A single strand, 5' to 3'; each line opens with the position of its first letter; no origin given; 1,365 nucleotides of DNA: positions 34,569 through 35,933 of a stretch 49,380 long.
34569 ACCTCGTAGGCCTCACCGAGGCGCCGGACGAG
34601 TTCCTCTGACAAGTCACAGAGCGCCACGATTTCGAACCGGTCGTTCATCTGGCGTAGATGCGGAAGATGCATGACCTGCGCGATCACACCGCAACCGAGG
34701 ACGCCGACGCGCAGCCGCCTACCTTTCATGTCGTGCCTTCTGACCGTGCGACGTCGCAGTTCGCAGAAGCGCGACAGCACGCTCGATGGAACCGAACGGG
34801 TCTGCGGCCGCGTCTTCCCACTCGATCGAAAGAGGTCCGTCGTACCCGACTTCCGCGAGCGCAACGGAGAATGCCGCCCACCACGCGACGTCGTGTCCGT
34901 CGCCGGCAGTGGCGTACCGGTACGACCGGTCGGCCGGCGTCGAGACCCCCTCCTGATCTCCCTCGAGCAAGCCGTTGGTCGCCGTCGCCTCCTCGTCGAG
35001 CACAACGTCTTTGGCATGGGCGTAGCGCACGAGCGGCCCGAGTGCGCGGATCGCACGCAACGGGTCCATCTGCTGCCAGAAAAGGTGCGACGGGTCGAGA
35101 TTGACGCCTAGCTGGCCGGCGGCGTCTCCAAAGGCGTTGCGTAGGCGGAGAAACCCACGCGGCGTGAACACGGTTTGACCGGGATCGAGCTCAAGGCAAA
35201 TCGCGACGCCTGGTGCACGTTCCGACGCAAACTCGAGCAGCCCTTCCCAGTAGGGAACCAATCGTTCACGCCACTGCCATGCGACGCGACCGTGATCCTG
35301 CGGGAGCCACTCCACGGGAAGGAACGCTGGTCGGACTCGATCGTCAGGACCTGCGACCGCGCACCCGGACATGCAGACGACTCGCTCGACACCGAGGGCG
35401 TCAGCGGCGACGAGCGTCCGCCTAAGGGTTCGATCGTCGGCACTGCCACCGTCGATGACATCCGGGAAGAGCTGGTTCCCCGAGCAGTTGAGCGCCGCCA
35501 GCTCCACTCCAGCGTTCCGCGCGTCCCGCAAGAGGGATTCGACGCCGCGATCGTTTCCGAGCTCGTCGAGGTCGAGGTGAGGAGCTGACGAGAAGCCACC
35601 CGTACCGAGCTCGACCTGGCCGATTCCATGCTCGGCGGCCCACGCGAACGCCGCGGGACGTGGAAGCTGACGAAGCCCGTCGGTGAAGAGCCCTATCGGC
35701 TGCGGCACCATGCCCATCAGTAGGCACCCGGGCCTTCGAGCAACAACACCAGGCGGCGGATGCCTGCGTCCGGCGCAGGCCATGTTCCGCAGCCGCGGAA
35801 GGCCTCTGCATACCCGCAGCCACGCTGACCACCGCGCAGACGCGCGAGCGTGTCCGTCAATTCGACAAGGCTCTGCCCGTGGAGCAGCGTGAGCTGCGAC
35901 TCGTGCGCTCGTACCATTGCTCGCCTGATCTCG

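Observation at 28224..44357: Candidate undescribed catabolic system: PhoX-like exo-enzyme + importer + LmbE deacetylase + redox/TIM pair + membrane di-iron oxygenase + two PfkB kinases, under a SIS-ROK module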

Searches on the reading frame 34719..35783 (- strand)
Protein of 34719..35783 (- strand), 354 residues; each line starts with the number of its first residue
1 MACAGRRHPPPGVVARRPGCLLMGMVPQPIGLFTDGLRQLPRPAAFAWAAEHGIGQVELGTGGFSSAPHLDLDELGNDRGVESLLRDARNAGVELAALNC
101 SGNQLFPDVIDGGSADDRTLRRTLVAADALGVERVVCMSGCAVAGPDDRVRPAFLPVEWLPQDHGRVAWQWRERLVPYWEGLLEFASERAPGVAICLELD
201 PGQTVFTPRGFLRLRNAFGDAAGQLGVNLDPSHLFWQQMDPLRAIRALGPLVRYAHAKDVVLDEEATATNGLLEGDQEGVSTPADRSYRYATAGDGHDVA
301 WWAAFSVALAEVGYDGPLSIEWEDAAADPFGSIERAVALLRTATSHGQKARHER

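Call 4: search_protein_families(library=pfam, proteins=[window:34719-35783:-], max_evalue=0.01)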
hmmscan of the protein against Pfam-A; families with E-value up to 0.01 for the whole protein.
window:34719-35783:- (354 aa): 1 family
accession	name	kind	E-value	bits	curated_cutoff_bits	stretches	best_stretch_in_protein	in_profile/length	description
PF01261.30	AP_endonuc_2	-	3.4e-22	79.8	31.1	1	46-341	1-247/249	Xylose isomerase-like TIM barrel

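Call 6: search_protein_families(library=ncbifam, proteins=[window:34719-35783:-], max_evalue=0.001)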
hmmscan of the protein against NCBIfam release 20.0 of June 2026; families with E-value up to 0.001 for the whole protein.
window:34719-35783:- (354 aa): 0 families

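Call 32: search_dna_similar(query=window:34719-35714:-, collection=plasmids, mode=protein, max_rows=25, max_evalue=0.001)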
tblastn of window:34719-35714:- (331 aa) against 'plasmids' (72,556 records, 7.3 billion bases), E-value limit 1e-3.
Records with a match: 583; places in all: 635; records where one place covers at least 80% of the query: 387.
Best place of each record, by identity: <60% 583.
By first word of the organism name: Rhizobium 187; Pantoea 65; Phaeobacter 59; Pseudosulfitobacter 46; Paracoccus 26; Bacillus 25; Sinorhizobium 18; Agrobacterium 13; Priestia 10; Azospirillum 10; and 67 more.
By predicted mobility (MOB-suite, as given by PLSDB): non-mobilizable 438; conjugative 119; mobilizable 26.
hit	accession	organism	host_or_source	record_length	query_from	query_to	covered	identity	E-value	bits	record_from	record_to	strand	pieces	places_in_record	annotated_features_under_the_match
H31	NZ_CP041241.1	Sinorhizobium mexicanum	Acaciella angustissima,cell culture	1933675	7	329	98%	39.8%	7e-54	196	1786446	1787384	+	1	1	none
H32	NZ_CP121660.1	Sinorhizobium terangae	Desmanthus virgatus,cell culture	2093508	7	318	94%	40.6%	1e-51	190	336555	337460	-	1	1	none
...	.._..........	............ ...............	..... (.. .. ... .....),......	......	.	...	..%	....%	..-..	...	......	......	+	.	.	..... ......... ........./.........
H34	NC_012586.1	Sinorhizobium fredii NGR234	-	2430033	7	323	96%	38.7%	2e-52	192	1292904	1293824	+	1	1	record has no annotation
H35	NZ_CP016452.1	Sinorhizobium sp. RAC02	Microbial isolate,Algal phycosphere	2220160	1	319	96%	38.3%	7e-49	182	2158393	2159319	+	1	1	none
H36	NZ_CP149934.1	Thioclava sp. GXIMD2076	-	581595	1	318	96%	38.4%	4e-52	191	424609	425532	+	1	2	sugar phosphate isomerase/epimerase | Gfo/Idh/MocA family oxidoreductase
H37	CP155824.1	Thioclava sp. 'Guangxiensis'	Bruguiera gymnorhiza,pure ...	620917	1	318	96%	38.4%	4e-52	191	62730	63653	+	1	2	sugar phosphate isomerase/epimerase | Gfo/Idh/MocA family oxidoreductase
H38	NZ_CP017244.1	Rhizobium etli 8C-3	Phaseolus vulgaris,cell culture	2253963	1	318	96%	38.3%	8e-53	194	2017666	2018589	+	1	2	record has no annotation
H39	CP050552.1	Rhizobium leguminosarum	Vicia sativa,cell culture,root nodule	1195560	1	318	96%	38.1%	1e-49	184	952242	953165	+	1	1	sugar phosphate isomerase/epimerase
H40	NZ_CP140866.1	Rhizobium leguminosarum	Trifolium pratense,whole organism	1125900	1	318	96%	38.1%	4e-49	183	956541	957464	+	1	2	record has no annotation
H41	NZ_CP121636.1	Rhizobium leguminosarum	Trifolium ambiguum,cell culture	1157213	1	318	96%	38.1%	4e-49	183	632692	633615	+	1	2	record has no annotation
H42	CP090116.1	Rhizobium leguminosarum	Trifolium ambiguum,Cell culture,Plant ...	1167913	1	318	96%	38.1%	4e-49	183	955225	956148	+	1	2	sugar phosphate isomerase/epimerase | Gfo/Idh/MocA family oxidoreductase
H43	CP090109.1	Rhizobium leguminosarum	Trifolium ambiguum,Cell culture,Plant ...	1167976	1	318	96%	38.1%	4e-49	183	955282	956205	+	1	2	sugar phosphate isomerase/epimerase | Gfo/Idh/MocA family oxidoreductase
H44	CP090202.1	Rhizobium leguminosarum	Trifolium ambiguum,Cell culture,nodule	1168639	1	318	96%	38.1%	4e-49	183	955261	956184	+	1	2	sugar phosphate isomerase/epimerase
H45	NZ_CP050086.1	Rhizobium leguminosarum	Trifolium pratense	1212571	1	318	96%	38.1%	4e-49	183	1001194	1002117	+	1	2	record has no annotation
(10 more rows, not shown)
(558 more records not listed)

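Call 37: search_solved_structures(query=window:34719-35714:-, max_evalue=0.001)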
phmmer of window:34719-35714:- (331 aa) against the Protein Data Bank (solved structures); distinct sequences matched with E-value up to 0.001: 2.
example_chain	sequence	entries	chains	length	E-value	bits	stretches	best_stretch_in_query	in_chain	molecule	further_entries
2zds_A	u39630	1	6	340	1.5e-10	43.9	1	152-317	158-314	Putative DNA-binding protein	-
8ro4_A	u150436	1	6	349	4.5e-10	42.3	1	142-308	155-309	2-hydroxy-3-keto-glucal hydratase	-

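Call 46: get_annotated_region(hit=H33, flank=10000)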
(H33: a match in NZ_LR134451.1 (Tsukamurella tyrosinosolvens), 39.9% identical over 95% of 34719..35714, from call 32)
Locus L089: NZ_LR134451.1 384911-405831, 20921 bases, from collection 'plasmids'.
description: Tsukamurella tyrosinosolvens strain NCTC13231 plasmid 9, complete sequence
organism: Tsukamurella tyrosinosolvens (NCBI taxid 57704)
taxonomy: Bacteria; Actinomycetota; Actinomycetes; Mycobacteriales; Tsukamurellaceae; Tsukamurella; Tsukamurella tyrosinosolvens
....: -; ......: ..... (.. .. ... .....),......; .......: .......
typing (MOB-suite, as given by PLSDB): non-mobilizable
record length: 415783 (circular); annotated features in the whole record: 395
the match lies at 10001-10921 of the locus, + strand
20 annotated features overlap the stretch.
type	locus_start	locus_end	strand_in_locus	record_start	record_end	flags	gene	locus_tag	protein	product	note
CDS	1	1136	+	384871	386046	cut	-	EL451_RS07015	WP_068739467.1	Gfo/Idh/MocA family oxidoreductase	-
CDS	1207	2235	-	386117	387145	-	-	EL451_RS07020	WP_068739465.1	sugar phosphate isomerase/epimerase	-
CDS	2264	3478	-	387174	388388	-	-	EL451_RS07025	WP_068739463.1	Gfo/Idh/MocA family oxidoreductase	-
CDS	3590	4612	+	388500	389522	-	-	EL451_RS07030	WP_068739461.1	LacI family DNA-binding transcriptional regulator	GO:0006351 - DNA-templated transcription [Evidence IEA]; GO:0045892 - negative regulation of DNA-templated ...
CDS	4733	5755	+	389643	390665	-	-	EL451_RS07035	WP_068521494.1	substrate-binding domain-containing protein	-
CDS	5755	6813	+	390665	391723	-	-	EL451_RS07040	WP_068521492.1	ABC transporter permease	GO:0008643 - carbohydrate transport [Evidence IEA]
CDS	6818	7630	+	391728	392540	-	-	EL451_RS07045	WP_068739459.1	ATP-binding cassette domain-containing protein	-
CDS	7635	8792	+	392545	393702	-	-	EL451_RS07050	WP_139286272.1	Gfo/Idh/MocA family oxidoreductase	-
CDS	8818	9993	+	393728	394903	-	-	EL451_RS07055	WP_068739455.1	Gfo/Idh/MocA family oxidoreductase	-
CDS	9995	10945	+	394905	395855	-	-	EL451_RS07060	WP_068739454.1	sugar phosphate isomerase/epimerase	-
CDS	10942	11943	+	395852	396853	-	iolG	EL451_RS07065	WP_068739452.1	inositol 2-dehydrogenase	GO:0019310 - inositol catabolic process [Evidence IEA]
CDS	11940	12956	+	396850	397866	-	-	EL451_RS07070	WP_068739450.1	Gfo/Idh/MocA family oxidoreductase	-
CDS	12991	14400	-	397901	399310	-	-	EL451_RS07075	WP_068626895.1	MFS transporter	GO:0055085 - transmembrane transport [Evidence IEA]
CDS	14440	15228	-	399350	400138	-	-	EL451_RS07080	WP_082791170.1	SDR family oxidoreductase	-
CDS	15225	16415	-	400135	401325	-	-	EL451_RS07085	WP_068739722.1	phytanoyl-CoA dioxygenase family protein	-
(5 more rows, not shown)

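Call 47: get_annotated_region(hit=H36, flank=10000)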
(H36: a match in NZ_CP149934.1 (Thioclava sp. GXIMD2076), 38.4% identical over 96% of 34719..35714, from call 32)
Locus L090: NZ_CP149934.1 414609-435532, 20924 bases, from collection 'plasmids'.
description: Thioclava sp. GXIMD2076 plasmid p3, complete sequence
organism: Thioclava sp. GXIMD2076 (NCBI taxid 3131931)
taxonomy: Bacteria; Pseudomonadota; Alphaproteobacteria; Rhodobacterales; Paracoccaceae; Thioclava; Thioclava sp. GXIMD2076
host: -; source: -; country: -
typing (MOB-suite, as given by PLSDB): non-mobilizable
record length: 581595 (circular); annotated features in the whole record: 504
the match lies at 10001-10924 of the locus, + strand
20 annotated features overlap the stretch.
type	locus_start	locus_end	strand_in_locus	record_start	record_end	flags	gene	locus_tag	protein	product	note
CDS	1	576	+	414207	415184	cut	-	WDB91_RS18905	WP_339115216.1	glycosyltransferase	-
CDS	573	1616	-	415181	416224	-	-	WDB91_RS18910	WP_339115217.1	hypothetical protein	-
CDS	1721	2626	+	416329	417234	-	cysD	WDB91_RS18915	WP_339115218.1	sulfate adenylyltransferase subunit CysD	GO:0000103 - sulfate assimilation [Evidence IEA]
CDS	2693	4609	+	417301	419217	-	cysN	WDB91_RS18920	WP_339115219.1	sulfate adenylyltransferase subunit CysN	GO:0006790 - sulfur compound metabolic process [Evidence IEA]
CDS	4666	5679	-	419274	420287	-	-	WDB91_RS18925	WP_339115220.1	LacI family DNA-binding transcriptional regulator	-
CDS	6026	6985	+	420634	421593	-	-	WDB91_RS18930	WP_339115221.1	substrate-binding domain-containing protein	-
CDS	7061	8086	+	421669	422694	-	-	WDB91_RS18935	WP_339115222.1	ABC transporter permease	GO:0008643 - carbohydrate transport [Evidence IEA]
CDS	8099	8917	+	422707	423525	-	-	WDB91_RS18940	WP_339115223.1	ATP-binding cassette domain-containing protein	-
CDS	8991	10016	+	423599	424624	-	-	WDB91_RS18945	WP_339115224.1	Gfo/Idh/MocA family oxidoreductase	-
CDS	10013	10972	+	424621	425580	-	-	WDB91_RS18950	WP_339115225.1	sugar phosphate isomerase/epimerase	-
CDS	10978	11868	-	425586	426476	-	-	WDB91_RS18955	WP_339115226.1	LysR family transcriptional regulator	GO:0006355 - regulation of DNA-templated transcription [Evidence IEA]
CDS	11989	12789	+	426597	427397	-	-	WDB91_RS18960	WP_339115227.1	transporter substrate-binding domain-containing protein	-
CDS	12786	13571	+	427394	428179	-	-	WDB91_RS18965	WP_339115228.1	amino acid ABC transporter ATP-binding protein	-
CDS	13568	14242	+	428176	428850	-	-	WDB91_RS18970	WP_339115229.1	amino acid ABC transporter permease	GO:0006865 - amino acid transport [Evidence IEA]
CDS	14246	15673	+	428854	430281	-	-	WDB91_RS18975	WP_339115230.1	MmgE/PrpD family protein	-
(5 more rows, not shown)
